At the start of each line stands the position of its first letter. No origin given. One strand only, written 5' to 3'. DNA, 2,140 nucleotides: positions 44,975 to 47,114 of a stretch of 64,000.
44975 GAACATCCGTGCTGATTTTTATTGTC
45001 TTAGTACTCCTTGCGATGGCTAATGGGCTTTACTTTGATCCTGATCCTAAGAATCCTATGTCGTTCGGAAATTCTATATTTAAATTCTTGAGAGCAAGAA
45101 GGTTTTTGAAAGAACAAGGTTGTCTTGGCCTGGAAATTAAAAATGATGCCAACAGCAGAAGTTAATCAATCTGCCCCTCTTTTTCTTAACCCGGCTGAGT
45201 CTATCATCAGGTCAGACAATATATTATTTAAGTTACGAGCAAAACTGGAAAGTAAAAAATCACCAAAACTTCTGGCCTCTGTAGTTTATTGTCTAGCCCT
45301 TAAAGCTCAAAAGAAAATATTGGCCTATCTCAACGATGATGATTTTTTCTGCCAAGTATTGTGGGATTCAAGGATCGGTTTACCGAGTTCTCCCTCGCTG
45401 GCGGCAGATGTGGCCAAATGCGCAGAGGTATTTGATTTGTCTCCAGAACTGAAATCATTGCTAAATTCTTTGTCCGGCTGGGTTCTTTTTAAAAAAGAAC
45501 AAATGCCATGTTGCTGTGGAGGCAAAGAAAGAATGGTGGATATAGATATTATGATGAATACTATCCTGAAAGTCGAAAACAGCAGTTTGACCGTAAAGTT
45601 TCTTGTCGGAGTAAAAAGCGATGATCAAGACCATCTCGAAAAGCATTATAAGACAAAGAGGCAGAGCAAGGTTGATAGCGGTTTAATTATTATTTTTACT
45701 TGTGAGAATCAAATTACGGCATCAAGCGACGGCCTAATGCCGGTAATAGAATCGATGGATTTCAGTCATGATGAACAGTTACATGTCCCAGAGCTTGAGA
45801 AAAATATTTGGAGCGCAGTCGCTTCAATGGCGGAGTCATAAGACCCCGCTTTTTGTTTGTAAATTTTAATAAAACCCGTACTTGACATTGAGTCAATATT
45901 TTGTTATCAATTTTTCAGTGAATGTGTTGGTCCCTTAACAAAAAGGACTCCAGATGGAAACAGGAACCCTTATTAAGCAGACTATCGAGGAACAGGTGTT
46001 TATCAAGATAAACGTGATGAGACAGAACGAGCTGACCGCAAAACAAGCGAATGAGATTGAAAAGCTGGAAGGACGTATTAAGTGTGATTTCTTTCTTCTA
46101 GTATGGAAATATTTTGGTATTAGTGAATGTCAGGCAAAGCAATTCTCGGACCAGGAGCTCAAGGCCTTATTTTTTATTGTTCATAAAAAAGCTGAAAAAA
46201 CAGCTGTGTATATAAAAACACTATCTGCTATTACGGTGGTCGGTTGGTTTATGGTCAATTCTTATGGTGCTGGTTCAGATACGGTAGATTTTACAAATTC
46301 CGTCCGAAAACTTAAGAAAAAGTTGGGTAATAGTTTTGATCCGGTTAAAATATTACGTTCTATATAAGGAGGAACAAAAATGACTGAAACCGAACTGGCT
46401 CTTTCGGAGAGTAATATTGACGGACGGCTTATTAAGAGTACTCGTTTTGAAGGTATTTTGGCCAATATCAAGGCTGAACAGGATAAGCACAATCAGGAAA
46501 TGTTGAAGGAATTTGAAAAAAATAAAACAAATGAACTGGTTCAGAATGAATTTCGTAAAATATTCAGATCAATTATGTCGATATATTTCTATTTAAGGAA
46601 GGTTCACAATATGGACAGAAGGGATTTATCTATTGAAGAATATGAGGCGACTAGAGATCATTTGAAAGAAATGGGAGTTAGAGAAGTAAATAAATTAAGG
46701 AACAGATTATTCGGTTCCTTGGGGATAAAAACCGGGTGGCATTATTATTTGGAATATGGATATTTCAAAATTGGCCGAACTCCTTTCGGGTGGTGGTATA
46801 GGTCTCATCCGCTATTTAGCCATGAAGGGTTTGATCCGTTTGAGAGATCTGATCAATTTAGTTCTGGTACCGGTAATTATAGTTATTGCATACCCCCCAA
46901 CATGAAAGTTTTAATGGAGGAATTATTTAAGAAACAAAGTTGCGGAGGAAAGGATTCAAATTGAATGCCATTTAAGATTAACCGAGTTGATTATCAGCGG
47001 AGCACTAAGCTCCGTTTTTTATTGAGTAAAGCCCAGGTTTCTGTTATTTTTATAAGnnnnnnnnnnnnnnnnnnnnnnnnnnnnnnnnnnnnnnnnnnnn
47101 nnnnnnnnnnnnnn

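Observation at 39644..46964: Island of paralogous small proteins sharing an N-terminal MET..LIK[SQ]T motif, translationally coupled to a rhomboid protease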

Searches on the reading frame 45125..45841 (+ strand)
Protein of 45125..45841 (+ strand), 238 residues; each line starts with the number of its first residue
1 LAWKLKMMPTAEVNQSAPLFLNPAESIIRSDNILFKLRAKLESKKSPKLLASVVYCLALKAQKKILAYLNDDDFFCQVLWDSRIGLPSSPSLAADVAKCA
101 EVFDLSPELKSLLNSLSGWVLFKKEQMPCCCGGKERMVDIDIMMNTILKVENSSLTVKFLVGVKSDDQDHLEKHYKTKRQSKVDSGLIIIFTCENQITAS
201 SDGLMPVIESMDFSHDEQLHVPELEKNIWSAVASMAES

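Call 6: search_protein_families(library=pfam, max_evalue=0.1, proteins=[window:45125-45841:+])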
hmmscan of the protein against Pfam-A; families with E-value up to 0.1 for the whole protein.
window:45125-45841:+ (238 aa): 1 family
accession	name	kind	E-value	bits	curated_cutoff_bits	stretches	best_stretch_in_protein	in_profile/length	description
PF04194.18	PDCD2_C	-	0.0099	16.3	30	1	124-199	39-92/111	Programmed cell death protein 2, C-terminal putative domain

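Call 21: search_protein_families(library=ncbifam, max_evalue=0.1, proteins=[window:45143-45841:+])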
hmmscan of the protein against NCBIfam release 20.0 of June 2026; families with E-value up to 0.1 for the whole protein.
window:45143-45841:+ (232 aa): 0 families

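Call 22: search_protein_families(library=phrogs, max_evalue=0.1, proteins=[window:45143-45841:+])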
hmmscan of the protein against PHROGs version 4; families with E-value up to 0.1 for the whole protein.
window:45143-45841:+ (232 aa): 0 families

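Call 44: search_protein_families(library=padloc, max_evalue=0.1, proteins=[window:45143-45841:+])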
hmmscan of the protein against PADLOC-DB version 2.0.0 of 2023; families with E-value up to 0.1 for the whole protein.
window:45143-45841:+ (232 aa): 0 families

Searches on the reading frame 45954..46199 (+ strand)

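Call 77: search_protein_families(library=pfam, max_evalue=10, proteins=[window:45954-46199:+])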
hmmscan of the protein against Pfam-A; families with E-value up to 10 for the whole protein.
seq(82 aa): 2 families
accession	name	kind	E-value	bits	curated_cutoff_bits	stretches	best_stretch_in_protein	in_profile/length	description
PF05015.19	HigB-like_toxin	-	0.037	14.9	27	1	4-54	18-72/91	RelE-like toxin of type II toxin-antitoxin system HigB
PF19159.5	DUF5841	-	0.2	12.5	25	1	60-71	8-19/48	Family of unknown function (DUF5841)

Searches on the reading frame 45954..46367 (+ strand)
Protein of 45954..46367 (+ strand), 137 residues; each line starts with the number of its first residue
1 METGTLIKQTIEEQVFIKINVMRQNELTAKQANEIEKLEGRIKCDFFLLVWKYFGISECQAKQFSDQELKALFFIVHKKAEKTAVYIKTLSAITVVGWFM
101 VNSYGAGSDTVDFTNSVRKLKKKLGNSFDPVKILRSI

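Call 7: search_protein_families(library=pfam, max_evalue=0.1, proteins=[window:45954-46367:+])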
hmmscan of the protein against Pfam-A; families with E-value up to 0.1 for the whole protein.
window:45954-46367:+ (137 aa): 1 family
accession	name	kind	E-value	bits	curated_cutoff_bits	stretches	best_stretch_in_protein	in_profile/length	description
PF05015.19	HigB-like_toxin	-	0.097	13.6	27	0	4-54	18-72/91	RelE-like toxin of type II toxin-antitoxin system HigB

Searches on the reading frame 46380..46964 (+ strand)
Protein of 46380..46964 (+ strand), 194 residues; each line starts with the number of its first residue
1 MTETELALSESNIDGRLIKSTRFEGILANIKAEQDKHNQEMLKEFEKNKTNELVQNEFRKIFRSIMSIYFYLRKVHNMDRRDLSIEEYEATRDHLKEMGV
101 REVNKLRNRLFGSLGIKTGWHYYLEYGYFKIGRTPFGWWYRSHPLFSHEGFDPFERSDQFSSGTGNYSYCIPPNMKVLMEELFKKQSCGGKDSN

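Call 7: search_protein_families(library=pfam, max_evalue=0.1, proteins=[window:46380-46964:+])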
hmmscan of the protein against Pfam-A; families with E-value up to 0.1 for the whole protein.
window:46380-46964:+ (194 aa): 1 family
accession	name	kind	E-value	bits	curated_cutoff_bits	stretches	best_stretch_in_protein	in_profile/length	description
PF13023.12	HD_3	-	0.034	14.5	22.5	1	24-101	87-145/165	HD domain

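Call 11: find_homologous_proteins(query=window:46380-46964:+, max_evalue=0.01)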
Query window:46380-46964:+ (194 aa): 1 proteins with E <= 0.01 among 38 candidates.
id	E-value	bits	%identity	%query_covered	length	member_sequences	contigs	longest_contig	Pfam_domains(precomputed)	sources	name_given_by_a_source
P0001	1.0e-128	445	100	100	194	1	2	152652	-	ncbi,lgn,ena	-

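Call 12: find_encoding_contigs(protein=P0001, flank=10000, max_places=4)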
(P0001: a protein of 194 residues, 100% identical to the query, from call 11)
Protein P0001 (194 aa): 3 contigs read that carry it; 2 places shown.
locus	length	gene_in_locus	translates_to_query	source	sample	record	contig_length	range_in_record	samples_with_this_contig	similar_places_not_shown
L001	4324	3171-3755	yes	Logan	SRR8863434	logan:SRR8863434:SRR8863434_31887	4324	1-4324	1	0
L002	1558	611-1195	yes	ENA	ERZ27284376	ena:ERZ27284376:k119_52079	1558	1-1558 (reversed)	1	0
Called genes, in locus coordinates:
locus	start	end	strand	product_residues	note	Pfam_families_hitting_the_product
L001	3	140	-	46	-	?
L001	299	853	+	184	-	-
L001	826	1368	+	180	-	-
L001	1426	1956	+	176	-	-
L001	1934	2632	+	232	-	-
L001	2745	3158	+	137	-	-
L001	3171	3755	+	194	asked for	-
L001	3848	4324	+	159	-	?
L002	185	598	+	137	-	-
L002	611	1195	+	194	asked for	-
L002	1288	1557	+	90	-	?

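Call 13: list_cluster_members(proteins=[window:46380-46964:+, window:39711-40190:+, window:40187-40741:+, window:41480-42514:-, window:47057-48382:+])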
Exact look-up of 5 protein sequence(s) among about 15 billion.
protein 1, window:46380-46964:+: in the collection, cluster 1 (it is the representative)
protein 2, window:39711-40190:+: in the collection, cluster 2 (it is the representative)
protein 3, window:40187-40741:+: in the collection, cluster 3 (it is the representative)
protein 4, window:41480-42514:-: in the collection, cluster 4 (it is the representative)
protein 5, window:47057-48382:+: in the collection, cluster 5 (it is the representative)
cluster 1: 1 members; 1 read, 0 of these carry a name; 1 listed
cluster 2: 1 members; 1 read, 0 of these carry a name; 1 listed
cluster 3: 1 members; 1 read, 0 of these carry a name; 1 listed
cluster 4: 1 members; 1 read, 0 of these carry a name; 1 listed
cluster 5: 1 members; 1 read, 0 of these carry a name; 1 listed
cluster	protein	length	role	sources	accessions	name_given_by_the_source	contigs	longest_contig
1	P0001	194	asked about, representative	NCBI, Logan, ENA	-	-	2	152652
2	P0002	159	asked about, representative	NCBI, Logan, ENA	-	-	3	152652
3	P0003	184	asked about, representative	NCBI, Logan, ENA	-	-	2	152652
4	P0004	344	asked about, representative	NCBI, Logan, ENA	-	-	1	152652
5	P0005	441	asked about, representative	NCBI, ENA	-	-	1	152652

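Call 21: search_protein_families(library=ncbifam, max_evalue=0.1, proteins=[window:46380-46964:+])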
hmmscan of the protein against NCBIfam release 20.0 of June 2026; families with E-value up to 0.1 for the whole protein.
window:46380-46964:+ (194 aa): 0 families

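Call 22: search_protein_families(library=phrogs, max_evalue=0.1, proteins=[window:46380-46964:+])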
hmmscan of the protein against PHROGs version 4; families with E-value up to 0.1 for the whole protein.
window:46380-46964:+ (194 aa): 2 families
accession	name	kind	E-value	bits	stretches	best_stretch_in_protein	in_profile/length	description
phrog_24726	-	unknown function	0.027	15.8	0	41-117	9-80/130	-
phrog_8491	-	unknown function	0.08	14.2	0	95-116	5-26/60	-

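Call 44: search_protein_families(library=padloc, max_evalue=0.1, proteins=[window:46380-46964:+])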
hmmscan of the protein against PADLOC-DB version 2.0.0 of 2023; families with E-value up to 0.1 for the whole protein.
window:46380-46964:+ (194 aa): 0 families

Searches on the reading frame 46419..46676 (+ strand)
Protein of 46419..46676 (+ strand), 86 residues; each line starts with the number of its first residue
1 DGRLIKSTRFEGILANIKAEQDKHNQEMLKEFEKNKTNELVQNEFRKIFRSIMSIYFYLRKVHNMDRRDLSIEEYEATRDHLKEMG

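Call 77: search_protein_families(library=pfam, max_evalue=10, proteins=[window:46419-46676:+])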
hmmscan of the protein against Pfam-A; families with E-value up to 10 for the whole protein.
seq(86 aa): 2 families
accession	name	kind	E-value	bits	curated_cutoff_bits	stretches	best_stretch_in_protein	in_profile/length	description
PF22592.2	FCaBP_EF-hand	-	0.032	15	27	1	18-68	10-60/93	FCaBP EF-hand domain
PF13023.12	HD_3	-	0.033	14.5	22.5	1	11-84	87-141/165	HD domain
